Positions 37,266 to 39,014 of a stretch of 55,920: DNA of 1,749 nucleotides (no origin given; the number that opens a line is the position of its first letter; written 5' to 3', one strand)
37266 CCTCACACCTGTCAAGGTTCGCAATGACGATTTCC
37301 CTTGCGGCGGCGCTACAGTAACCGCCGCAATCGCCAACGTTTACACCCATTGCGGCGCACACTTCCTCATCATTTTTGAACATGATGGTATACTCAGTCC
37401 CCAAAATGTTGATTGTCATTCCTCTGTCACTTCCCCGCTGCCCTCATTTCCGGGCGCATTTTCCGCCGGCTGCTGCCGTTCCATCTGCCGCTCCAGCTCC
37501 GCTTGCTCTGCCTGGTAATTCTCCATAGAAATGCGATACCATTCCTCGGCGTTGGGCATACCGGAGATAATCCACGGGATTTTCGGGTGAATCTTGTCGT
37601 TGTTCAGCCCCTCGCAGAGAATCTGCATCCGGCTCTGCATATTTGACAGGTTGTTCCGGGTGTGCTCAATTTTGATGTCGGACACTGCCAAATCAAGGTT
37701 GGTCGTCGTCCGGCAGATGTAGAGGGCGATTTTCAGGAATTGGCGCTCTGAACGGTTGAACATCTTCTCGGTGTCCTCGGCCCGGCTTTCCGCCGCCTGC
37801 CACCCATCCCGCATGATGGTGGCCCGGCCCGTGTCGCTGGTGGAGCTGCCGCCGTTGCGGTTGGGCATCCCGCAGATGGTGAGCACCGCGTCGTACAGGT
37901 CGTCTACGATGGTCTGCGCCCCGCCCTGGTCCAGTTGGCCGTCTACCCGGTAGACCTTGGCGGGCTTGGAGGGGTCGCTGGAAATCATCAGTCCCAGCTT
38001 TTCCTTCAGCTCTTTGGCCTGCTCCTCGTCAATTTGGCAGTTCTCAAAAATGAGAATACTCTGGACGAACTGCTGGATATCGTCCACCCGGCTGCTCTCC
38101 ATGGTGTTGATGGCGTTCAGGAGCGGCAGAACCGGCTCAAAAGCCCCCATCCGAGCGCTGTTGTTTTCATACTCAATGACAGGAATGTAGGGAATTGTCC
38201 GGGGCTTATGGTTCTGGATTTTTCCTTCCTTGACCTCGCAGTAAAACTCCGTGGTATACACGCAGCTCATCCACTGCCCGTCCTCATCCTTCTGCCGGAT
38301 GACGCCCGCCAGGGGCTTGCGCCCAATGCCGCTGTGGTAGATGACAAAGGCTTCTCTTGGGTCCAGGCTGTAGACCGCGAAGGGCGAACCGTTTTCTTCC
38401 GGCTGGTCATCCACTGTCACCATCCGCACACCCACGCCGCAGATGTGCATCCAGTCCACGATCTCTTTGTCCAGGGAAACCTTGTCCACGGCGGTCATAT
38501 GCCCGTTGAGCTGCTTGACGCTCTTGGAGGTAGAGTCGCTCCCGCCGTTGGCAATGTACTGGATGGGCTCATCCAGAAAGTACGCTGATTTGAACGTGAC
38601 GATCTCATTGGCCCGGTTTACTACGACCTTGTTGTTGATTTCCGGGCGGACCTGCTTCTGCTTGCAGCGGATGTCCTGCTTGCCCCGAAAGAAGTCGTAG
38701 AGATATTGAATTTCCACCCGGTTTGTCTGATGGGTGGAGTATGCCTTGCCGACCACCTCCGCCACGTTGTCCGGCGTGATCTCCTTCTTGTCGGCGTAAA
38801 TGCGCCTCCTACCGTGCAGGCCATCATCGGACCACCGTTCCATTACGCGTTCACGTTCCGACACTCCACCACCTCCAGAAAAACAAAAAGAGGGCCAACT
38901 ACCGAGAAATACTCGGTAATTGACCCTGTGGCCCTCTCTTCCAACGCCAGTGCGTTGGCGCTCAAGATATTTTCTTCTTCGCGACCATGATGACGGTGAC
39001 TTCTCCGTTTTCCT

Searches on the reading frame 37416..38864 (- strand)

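Call 106: search_protein_families(library=phrogs, proteins=[window:37416-38864:-], max_evalue=0.00001)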
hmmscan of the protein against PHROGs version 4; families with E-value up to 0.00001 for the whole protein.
window:37416-38864:- (482 aa): 1 family
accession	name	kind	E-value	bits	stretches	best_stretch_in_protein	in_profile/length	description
phrog_64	-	head and packaging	2e-64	219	1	25-474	65-515/547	portal protein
